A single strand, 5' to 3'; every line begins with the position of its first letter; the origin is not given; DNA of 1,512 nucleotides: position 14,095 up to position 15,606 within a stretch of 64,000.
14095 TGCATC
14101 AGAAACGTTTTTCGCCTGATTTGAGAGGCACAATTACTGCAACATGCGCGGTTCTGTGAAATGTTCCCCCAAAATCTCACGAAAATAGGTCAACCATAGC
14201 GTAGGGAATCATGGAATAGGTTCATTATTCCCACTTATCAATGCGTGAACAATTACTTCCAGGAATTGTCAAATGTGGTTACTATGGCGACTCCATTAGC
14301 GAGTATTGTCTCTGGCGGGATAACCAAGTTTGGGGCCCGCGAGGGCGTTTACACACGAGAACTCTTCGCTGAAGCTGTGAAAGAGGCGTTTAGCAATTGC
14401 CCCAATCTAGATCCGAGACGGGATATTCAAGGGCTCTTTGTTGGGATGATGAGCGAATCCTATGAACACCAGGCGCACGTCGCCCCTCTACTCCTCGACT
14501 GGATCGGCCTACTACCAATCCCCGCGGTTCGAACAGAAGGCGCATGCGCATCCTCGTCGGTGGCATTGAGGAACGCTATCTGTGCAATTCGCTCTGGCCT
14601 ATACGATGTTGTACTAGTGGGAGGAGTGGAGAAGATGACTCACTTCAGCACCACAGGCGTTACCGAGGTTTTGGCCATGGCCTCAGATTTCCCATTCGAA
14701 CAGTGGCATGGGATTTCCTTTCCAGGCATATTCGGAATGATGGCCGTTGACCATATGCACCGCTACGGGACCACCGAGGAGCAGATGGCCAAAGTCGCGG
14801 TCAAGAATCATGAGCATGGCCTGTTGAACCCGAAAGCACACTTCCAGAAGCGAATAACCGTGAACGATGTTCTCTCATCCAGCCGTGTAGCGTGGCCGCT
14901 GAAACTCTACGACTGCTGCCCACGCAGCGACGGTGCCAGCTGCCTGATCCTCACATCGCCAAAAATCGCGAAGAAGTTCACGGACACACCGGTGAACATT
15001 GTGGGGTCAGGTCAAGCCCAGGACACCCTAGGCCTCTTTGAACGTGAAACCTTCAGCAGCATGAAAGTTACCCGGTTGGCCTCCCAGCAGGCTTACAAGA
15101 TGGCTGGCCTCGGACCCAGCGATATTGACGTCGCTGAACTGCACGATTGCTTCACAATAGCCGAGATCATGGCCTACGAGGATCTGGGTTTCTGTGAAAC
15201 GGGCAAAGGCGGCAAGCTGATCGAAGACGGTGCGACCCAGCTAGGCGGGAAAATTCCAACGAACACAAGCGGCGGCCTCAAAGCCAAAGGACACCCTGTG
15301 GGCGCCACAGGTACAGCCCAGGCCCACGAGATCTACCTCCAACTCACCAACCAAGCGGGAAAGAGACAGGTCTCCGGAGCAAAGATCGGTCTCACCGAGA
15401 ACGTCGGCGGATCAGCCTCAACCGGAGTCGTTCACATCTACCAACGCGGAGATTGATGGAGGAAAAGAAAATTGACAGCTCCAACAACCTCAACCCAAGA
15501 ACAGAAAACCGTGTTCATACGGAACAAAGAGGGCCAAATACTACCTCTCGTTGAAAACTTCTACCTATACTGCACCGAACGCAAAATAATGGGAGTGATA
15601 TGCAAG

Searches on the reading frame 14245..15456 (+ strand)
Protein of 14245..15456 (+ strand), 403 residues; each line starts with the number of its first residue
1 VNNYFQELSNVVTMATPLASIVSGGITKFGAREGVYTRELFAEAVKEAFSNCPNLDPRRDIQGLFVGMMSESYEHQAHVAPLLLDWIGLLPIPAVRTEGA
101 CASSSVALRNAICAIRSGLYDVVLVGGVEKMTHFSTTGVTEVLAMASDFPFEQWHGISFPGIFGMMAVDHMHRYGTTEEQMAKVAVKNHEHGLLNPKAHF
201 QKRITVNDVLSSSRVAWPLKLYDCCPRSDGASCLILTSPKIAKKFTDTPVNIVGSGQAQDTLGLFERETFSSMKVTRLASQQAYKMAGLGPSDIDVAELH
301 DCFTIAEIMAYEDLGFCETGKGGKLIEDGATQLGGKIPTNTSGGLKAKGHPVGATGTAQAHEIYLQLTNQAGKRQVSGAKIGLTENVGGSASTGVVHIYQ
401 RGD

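Call 24: search_protein_families(library=ncbifam, proteins=[window:14245-15456:+], max_evalue=0.01)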
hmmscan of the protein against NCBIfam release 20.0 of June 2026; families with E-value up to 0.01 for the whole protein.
window:14245-15456:+ (403 aa): 61 families (the best 25 are shown)
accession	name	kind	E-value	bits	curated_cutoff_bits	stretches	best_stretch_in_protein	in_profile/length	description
NF004720.0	PRK06064.1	subfamily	2.9e-145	483.9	420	1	20-401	5-387/389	thiolase domain-containing protein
NF053570.1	AcCoTHIOL_METTL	equivalog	4.6e-129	430.6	600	1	21-400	6-382/385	acetyl-CoA acetyltransferase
NF009228.0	PRK12578.1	subfamily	3.9e-106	354.9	485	1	20-401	6-387/387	thiolase domain-containing protein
NF005704.0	PRK07516.1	subfamily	1e-93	314.4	412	1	19-400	4-386/389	thiolase domain-containing protein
NF004810.0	PRK06157.1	equivalog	3.4e-92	309.6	403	1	20-398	10-392/400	acetyl-CoA acetyltransferase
NF004982.0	PRK06365.1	equivalog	4.8e-83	279.6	695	2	20-268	19-266/430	thiolase domain-containing protein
NF006102.0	PRK08256.1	subfamily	1e-80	271.8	436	1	40-401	27-392/394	lipid-transfer protein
NF004715.0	PRK06059.1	equivalog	4.9e-66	223.3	424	1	86-394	70-393/399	lipid-transfer protein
NF004936.0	PRK06289.1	equivalog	6e-66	222.9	375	1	31-399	20-401/405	acetyl-CoA acetyltransferase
NF004811.0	PRK06158.1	subfamily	1.5e-64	218.4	421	1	19-398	10-377/384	acetyl-CoA acetyltransferase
NF053628.1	BnzsclthlBbsBGT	equivalog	1.5e-58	198.5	750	1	23-392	11-373/389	benzoylsuccinyl-CoA thiolase subunit BbsB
NF006010.0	PRK08142.1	subfamily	1.6e-57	195.1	462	1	59-393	45-376/388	thiolase domain-containing protein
NF004722.0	PRK06066.1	equivalog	1e-56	192.6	516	1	33-384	21-367/385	thiolase domain-containing protein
NF006180.0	PRK08313.1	subfamily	8.6e-56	189.4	514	1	18-391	5-374/389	thiolase domain-containing protein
NF004721.0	PRK06065.1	equivalog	3.7e-54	184.1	455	1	20-384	13-376/393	thiolase domain-containing protein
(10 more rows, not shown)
